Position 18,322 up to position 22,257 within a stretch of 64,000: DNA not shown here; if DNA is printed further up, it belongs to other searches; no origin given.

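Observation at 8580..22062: Dedicated TonB-dependent uptake system embedded in the phosphate supercluster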

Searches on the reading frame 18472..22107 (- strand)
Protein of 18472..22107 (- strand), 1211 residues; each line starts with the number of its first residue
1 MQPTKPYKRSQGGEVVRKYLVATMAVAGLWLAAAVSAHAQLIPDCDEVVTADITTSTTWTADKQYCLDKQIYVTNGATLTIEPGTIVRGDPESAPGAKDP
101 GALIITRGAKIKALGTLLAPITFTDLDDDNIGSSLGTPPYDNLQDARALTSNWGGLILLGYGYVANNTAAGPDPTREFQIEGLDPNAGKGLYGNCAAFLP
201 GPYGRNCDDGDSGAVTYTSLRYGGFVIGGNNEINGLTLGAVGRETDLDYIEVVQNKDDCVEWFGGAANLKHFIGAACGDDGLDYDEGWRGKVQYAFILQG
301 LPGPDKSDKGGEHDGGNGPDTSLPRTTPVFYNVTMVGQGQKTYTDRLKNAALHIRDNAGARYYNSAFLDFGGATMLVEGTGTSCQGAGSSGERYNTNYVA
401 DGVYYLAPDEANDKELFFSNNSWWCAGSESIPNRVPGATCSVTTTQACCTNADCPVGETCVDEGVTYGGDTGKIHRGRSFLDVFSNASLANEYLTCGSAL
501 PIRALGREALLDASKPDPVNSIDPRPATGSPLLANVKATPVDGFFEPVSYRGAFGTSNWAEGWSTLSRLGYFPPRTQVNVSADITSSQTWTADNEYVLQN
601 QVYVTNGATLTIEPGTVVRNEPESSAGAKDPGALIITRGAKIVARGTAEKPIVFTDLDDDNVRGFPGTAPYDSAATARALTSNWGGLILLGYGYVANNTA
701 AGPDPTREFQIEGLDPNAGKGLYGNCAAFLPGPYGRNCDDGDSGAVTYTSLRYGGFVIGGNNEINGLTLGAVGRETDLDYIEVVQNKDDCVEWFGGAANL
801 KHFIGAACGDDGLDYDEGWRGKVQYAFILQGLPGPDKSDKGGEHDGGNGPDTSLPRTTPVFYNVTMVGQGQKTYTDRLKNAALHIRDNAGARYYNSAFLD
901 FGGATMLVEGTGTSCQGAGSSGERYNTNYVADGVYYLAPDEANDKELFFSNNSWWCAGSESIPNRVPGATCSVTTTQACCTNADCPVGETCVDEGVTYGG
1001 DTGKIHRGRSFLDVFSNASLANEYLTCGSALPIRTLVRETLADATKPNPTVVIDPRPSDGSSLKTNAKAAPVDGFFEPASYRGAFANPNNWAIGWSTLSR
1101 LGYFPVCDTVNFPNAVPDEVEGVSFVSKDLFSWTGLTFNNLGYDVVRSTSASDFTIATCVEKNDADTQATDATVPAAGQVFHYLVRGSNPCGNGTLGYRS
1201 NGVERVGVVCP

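Call 5: search_protein_families(library=pfam, proteins=[window:18472-22107:-], max_evalue=0.01)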
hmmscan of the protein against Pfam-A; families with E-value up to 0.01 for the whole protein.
window:18472-22107:- (1211 aa): 0 families

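Call 12: search_protein_families(library=ncbifam, proteins=[window:18472-22062:-], max_evalue=0.001)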
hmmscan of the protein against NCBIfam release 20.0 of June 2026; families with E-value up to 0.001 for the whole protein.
window:18472-22062:- (1196 aa): 0 families

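Call 15: find_homologous_proteins(query=window:18472-22062:-, max_evalue=0.00001)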
Query window:18472-22062:- (1196 aa): 1231 proteins with E <= 0.00001 among 8000 candidates; the best 120 are listed.
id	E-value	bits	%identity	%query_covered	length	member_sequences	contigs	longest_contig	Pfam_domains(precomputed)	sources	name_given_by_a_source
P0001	0.0e+0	2797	100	100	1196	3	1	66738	PF28492.1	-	-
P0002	0.0e+0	2359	84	100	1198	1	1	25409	PF28492.1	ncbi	-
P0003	0.0e+0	1833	50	97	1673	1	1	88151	PF28492.1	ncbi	-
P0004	0.0e+0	1779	53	97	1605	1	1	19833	PF28492.1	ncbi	-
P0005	0.0e+0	1496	47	97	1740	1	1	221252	PF28492.1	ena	-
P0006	0.0e+0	1481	59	98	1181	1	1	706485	PF28492.1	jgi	jgi:hypothetical protein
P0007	0.0e+0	1452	57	97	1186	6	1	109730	PF28492.1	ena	-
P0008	0.0e+0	1443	57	97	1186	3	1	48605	PF28492.1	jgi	jgi:hypothetical protein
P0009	0.0e+0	1440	57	97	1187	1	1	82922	PF28492.1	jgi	-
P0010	0.0e+0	1433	56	99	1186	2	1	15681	PF28492.1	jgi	jgi:hypothetical protein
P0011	0.0e+0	1431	57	97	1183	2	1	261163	PF28492.1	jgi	jgi:hypothetical protein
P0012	0.0e+0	1431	57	97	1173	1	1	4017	PF28492.1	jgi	jgi:hypothetical protein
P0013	0.0e+0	1423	55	100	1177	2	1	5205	PF28492.1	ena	-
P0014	0.0e+0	1422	55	100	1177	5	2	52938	PF28492.1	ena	-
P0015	0.0e+0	1421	57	97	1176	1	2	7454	PF28492.1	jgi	jgi:hypothetical protein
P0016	0.0e+0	1420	56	99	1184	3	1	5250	PF28492.1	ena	-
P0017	0.0e+0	1373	55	100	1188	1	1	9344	PF28492.1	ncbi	-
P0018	0.0e+0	1350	55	97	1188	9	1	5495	PF28492.1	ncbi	-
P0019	0.0e+0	1332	55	100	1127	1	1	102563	PF28492.1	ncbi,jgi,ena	-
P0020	0.0e+0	1324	54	100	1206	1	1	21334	PF28492.1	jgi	jgi:hypothetical protein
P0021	0.0e+0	1322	56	97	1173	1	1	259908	PF28492.1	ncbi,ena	-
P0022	0.0e+0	1305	55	97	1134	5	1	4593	PF28492.1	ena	-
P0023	0.0e+0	1298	55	99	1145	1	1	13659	PF28492.1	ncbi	-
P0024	0.0e+0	1292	53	100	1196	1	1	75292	PF28492.1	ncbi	-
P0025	0.0e+0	1280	54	97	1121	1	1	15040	PF28492.1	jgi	jgi:hypothetical protein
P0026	0.0e+0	1269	53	100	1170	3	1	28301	PF28492.1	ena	-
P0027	0.0e+0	1268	53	97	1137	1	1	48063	PF28492.1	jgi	jgi:hypothetical protein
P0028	0.0e+0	1241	53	97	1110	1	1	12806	PF28492.1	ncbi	-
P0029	0.0e+0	1239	53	97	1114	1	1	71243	PF28492.1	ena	-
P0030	0.0e+0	1232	50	99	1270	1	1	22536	PF28492.1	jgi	jgi:hypothetical protein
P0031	0.0e+0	1229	52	99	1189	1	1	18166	PF28492.1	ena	-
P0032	0.0e+0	1228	56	93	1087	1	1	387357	PF28492.1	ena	-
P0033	0.0e+0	1221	54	97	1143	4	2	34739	PF28492.1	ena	-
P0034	0.0e+0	1218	50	100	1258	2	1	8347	PF28492.1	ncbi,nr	ncbi:MAG TPA: hypothetical protein VFW45_15640 [Candidatus Polarisedimenticolia bacterium]|nr:hypoth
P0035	0.0e+0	1214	53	99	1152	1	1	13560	PF28492.1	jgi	jgi:hypothetical protein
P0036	0.0e+0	1199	52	100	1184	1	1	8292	PF28492.1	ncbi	-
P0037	0.0e+0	1194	50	99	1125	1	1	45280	PF28492.1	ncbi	-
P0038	0.0e+0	1190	50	99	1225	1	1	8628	PF01666.24,PF28492.1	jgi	jgi:hypothetical protein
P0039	0.0e+0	1175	49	97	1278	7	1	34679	PF28492.1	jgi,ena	-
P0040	0.0e+0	1157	55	83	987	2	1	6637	PF28492.1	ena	-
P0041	0.0e+0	1152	49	97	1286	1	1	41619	PF00095.27,PF28492.1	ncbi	-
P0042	0.0e+0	1151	49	97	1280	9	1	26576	PF28492.1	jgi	jgi:hypothetical protein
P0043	0.0e+0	1146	49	100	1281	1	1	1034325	PF28492.1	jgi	jgi:hypothetical protein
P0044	0.0e+0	1139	50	100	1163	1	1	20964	PF28492.1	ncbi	-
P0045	0.0e+0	1138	50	100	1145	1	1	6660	PF28492.1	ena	-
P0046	0.0e+0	1128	51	100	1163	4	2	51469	PF28492.1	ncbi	ncbi:MAG: hypothetical protein U0V87_17670 [Acidobacteriota bacterium]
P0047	0.0e+0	1116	48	97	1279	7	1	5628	PF28492.1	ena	-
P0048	0.0e+0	1110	47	100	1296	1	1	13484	PF28492.1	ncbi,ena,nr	ncbi:MAG TPA: hypothetical protein VJV75_01720 [Candidatus Polarisedimenticolia bacterium]|nr:hypoth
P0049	0.0e+0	1078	47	99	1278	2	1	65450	PF01666.24,PF28492.1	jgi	jgi:hypothetical protein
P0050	0.0e+0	1063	49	91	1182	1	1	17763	PF28492.1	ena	-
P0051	0.0e+0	1054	57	72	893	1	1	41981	PF28492.1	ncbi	ncbi:MAG TPA: hypothetical protein VF139_07675, partial [Candidatus Polarisedimenticolaceae bacteriu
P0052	3.2e-292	991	35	91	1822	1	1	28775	PF18962.8,PF28492.1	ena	-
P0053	5.1e-282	957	51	79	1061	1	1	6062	PF28492.1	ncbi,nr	ncbi:MAG TPA: hypothetical protein VFD06_11265 [Candidatus Polarisedimenticolia bacterium]|nr:hypoth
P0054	3.5e-280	951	32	90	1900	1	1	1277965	PF28492.1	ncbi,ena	-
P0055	3.0e-278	944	36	76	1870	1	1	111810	PF18962.8,PF28492.1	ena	-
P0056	1.4e-276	939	34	89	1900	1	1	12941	PF28492.1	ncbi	-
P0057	1.0e-242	827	41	100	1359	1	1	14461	PF28492.1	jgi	jgi:hypothetical protein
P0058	1.9e-241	823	60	53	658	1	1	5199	PF28492.1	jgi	jgi:hypothetical protein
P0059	6.2e-236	804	56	59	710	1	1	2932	PF28492.1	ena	-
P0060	8.5e-231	787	39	100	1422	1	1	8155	PF28492.1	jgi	jgi:hypothetical protein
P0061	1.3e-226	773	57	53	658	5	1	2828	PF28492.1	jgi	-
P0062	3.2e-226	772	33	88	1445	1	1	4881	PF28492.1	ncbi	ncbi:MAG: hypothetical protein AAF514_07050, partial [Verrucomicrobiota bacterium]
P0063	6.9e-226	771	48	71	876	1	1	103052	PF28492.1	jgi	jgi:hypothetical protein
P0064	8.3e-220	751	39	100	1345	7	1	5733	PF28492.1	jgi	jgi:hypothetical protein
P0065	2.7e-217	743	55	53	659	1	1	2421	PF28492.1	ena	-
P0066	3.1e-217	742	37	74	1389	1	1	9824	PF28492.1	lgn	-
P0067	1.2e-216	740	34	91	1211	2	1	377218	PF28492.1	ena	-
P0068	1.2e-216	740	39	72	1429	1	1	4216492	PF18962.8,PF28492.1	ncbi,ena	-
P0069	1.8e-216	740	37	40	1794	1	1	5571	PF18962.8,PF28492.1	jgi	jgi:hypothetical protein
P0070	6.0e-216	738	36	49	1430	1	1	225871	PF18962.8,PF28492.1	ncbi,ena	-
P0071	6.4e-215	735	38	73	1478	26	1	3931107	PF18962.8,PF28492.1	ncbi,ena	-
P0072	2.2e-214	733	36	76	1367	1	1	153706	PF28492.1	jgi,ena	-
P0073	1.1e-213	731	40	35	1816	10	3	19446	PF18962.8,PF28492.1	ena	-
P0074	1.2e-211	724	34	90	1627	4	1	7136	PF28492.1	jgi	jgi:hypothetical protein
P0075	6.2e-211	722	36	74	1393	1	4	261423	PF28492.1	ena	-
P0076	4.9e-209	715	37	73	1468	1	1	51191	PF28492.1,PF18884.6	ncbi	-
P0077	1.1e-208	714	33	90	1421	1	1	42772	PF18962.8,PF23843.3,PF28492.1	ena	-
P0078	6.4e-208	712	35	52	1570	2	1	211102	PF13860.13,PF28492.1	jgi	-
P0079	1.1e-204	701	41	33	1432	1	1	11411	PF18962.8,PF28492.1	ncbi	-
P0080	1.7e-204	700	35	88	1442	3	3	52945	PF18962.8,PF28492.1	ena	-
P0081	1.1e-203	697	38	35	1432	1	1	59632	PF28492.1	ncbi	-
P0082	4.5e-203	695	35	91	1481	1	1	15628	PF18962.8,PF28492.1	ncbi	-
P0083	1.3e-202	694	37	74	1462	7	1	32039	PF18962.8,PF28492.1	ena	-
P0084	4.2e-199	682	34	87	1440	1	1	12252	PF18962.8,PF28492.1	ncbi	-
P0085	6.5e-198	678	35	88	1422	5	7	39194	PF18962.8,PF28492.1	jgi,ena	-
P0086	3.5e-197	676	35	76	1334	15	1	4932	PF21784.4,PF28492.1,PF18884.6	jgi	-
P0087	3.0e-193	663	34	88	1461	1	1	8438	PF18962.8,PF28492.1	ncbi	ncbi:MAG: T9SS type A sorting domain-containing protein [Bacteroidota bacterium]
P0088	4.0e-193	663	51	54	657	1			PF28492.1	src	-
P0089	6.3e-193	662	51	53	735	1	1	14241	PF28492.1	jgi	jgi:hypothetical protein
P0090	2.6e-192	660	48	60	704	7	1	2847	PF28492.1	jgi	jgi:hypothetical protein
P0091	3.7e-191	656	42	32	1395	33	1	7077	PF18962.8,PF28492.1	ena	-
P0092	1.8e-187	644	51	53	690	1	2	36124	PF28492.1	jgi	jgi:hypothetical protein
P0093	2.7e-187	643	42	33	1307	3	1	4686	PF28492.1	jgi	jgi:hypothetical protein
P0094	3.7e-183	629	32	88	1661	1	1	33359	PF18962.8,PF28492.1,PF14344.13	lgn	-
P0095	8.4e-183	628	41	32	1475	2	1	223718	PF18962.8,PF28492.1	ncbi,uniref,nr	ncbi:T9SS type A sorting domain-containing protein [Neolewinella aurantiaca]|uniref:T9SS type A sort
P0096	3.5e-181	623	38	32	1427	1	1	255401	PF18962.8,PF28492.1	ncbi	-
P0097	2.6e-179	617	38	59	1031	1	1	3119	PF28492.1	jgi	jgi:hypothetical protein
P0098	4.6e-179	616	35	71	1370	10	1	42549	PF28492.1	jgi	jgi:hypothetical protein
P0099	2.5e-173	597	35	92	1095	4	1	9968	PF28492.1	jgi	jgi:hypothetical protein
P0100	1.1e-172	595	37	89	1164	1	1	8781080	PF28492.1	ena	-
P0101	2.0e-172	594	36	92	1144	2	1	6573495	PF28492.1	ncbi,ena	-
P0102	3.0e-171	590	40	32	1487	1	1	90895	PF18962.8,PF28492.1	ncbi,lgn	ncbi:MAG: T9SS type A sorting domain-containing protein [Bacteroidota bacterium]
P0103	5.0e-171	589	38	29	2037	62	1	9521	PF28492.1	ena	-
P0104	6.5e-170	586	48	53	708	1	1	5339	PF28492.1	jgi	jgi:hypothetical protein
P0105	3.2e-169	583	34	92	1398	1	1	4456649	PF28492.1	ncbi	ncbi:MAG: hypothetical protein R3F48_02965 [Candidatus Zixiibacteriota bacterium]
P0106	9.7e-169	582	35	71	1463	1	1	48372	PF18962.8,PF28492.1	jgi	jgi:hypothetical protein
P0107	1.5e-168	581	47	53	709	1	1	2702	PF28492.1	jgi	-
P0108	1.1e-167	578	48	52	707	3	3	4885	PF28492.1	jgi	jgi:hypothetical protein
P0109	6.7e-167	576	40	33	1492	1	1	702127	PF28492.1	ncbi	-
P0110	7.2e-167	576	40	35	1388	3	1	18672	PF18962.8,PF28492.1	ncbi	-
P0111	1.7e-166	574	43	30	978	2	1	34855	PF28492.1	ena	-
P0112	4.6e-166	573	47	53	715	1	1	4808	PF28492.1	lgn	-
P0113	8.4e-163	562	38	90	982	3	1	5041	PF18962.8,PF28492.1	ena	-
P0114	2.9e-162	560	36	89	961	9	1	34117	PF28492.1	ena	-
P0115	2.4e-161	557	45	32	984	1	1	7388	PF18962.8,PF28492.1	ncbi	-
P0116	5.7e-161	556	37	37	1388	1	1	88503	PF18962.8,PF28492.1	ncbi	-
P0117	2.2e-159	551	38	37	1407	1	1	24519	PF18962.8,PF28492.1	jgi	jgi:hypothetical protein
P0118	3.4e-159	550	46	54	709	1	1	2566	PF28492.1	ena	-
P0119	1.3e-158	548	43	37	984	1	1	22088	PF18962.8,PF28492.1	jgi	jgi:hypothetical protein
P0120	7.0e-158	546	38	79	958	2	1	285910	PF28492.1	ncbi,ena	-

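Call 17: search_solved_structures(query=window:18472-22062:-, max_evalue=1)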
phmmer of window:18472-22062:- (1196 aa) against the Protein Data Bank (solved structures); distinct sequences matched with E-value up to 1: 2.
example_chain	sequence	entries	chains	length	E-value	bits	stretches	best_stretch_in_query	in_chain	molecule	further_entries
1e0z_A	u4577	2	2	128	0.3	11.9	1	347-416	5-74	FERREDOXIN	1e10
2z2f_A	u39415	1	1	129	0.51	11.2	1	381-426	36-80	Lysozyme C-2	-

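Call 19: find_encoding_contigs(protein=P0006, flank=10000, max_places=2)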
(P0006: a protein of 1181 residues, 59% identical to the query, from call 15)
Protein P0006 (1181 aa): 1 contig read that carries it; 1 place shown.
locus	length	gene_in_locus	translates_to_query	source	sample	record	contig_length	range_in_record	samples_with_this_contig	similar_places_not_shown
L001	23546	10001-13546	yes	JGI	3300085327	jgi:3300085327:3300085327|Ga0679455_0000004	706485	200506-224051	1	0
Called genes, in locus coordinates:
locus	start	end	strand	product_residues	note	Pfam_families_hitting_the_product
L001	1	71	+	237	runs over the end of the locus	PF00160:Pro_isomerase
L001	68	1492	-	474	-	PF08448:PAS_4 (weak), PF00512:HisKA, PF02518:HATPase_c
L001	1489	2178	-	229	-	PF00072:Response_reg, PF00486:Trans_reg_C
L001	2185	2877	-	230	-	PF01895:PhoU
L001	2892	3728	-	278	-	PF00005:ABC_tran, PF13304:AAA_21 (faint)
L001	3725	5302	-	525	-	PF00528:BPD_transp_1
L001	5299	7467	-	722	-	PF00528:BPD_transp_1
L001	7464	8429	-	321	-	PF12849:PBP_like_2, PF13531:SBP_bac_11, PF12727:PBP_like (weak)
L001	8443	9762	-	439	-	PF07396:Porin_O_P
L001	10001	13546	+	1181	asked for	PF28492:Beta_helix_4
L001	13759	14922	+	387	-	PF14559:TPR_19 (faint), PF07719:TPR_2 (faint)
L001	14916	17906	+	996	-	PF13620:CarboxypepD_reg, PF13715:CarbopepD_reg_2, PF07715:Plug, PF00593:TonB_dep_Rec_b-barrel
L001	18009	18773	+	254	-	PF11932:DUF3450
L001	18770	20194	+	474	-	PF01618:MotA_ExbB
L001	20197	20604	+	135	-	PF02472:ExbD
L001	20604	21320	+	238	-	PF03544:TonB_C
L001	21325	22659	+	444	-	PF25063:ARM_TT21_C (weak), PF13428:TPR_14 (faint), PF13174:TPR_6 (faint), PF13424:TPR_12 (faint), PF00515:TPR_1 (faint), PF13432:TPR_16 (weak), PF14559:TPR_19 (weak), PF13432:TPR_16 (weak), +6 more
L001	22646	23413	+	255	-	PF00072:Response_reg, PF00486:Trans_reg_C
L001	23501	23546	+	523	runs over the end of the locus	PF02541:Ppx-GppA, PF21447:Ppx-GppA_III, PF01966:HD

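Call 20: find_encoding_contigs(protein=P0003, flank=10000, max_places=2)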
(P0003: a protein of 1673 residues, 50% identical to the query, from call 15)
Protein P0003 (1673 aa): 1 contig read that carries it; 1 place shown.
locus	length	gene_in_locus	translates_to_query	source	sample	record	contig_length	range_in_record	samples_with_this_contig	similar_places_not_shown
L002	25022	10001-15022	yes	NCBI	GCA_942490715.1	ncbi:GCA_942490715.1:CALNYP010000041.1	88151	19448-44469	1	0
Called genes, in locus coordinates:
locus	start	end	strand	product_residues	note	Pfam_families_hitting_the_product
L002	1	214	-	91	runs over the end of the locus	PF01977:UbiD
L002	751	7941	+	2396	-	PF02018:CBM_4_9, PF13948:DUF4215 (weak), PF00041:fn3 (weak), PF01839:FG-GAP (faint), PF13517:FG-GAP_3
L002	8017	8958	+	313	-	PF00685:Sulfotransfer_1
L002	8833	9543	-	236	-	PF00072:Response_reg, PF00486:Trans_reg_C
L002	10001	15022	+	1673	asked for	PF28492:Beta_helix_4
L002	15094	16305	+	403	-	PF14559:TPR_19 (faint), PF13374:TPR_10 (faint), PF13428:TPR_14 (faint)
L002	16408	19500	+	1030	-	PF13620:CarboxypepD_reg, PF13715:CarbopepD_reg_2, PF07715:Plug, PF00593:TonB_dep_Rec_b-barrel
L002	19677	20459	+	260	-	PF11932:DUF3450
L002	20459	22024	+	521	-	PF01618:MotA_ExbB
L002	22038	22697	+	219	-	PF01618:MotA_ExbB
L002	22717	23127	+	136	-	PF02472:ExbD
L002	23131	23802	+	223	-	PF03544:TonB_C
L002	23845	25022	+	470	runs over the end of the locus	PF09976:TPR_21 (faint), PF20308:TPR-S (faint), PF23914:TPR_CcmH_CycH (faint), PF13414:TPR_11 (weak), PF13432:TPR_16, PF14559:TPR_19 (weak), PF13432:TPR_16 (weak), PF12895:ANAPC3 (weak), +11 more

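Call 21: find_encoding_contigs(protein=P0071, flank=10000, max_places=2)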
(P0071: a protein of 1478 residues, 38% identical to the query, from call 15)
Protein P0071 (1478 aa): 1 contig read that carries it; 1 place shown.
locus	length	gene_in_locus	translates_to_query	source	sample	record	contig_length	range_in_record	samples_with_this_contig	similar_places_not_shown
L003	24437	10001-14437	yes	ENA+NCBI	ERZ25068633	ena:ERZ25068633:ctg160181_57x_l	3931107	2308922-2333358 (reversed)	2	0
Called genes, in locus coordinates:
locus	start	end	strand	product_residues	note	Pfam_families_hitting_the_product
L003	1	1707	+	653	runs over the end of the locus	PF16736:sCache_like (weak), PF00672:HAMP, PF00989:PAS (weak), PF08448:PAS_4 (weak), PF00512:HisKA, PF02518:HATPase_c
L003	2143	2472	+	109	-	-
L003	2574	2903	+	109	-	-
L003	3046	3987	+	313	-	-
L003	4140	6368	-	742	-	PF13089:PP_kinase_N, PF02503:PP_kinase, PF17941:PP_kinase_C_1, PF13091:PLDc_2 (faint), PF13090:PP_kinase_C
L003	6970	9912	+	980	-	PF13620:CarboxypepD_reg, PF13715:CarbopepD_reg_2, PF07715:Plug (faint), PF00593:TonB_dep_Rec_b-barrel, PF14905:OMP_b-brl_3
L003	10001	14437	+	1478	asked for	PF28492:Beta_helix_4, PF18962:Por_Secre_tail (weak)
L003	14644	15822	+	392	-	PF00528:BPD_transp_1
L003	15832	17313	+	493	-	PF00528:BPD_transp_1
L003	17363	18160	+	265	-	PF00005:ABC_tran, PF13304:AAA_21 (weak)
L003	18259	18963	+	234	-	PF01895:PhoU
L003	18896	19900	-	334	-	PF01207:Dus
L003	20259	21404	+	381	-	-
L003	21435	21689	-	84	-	-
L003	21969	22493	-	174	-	PF06052:3-HAO, PF07883:Cupin_2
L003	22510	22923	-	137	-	PF01042:Ribonuc_L-PSP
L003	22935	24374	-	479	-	PF00171:Aldedh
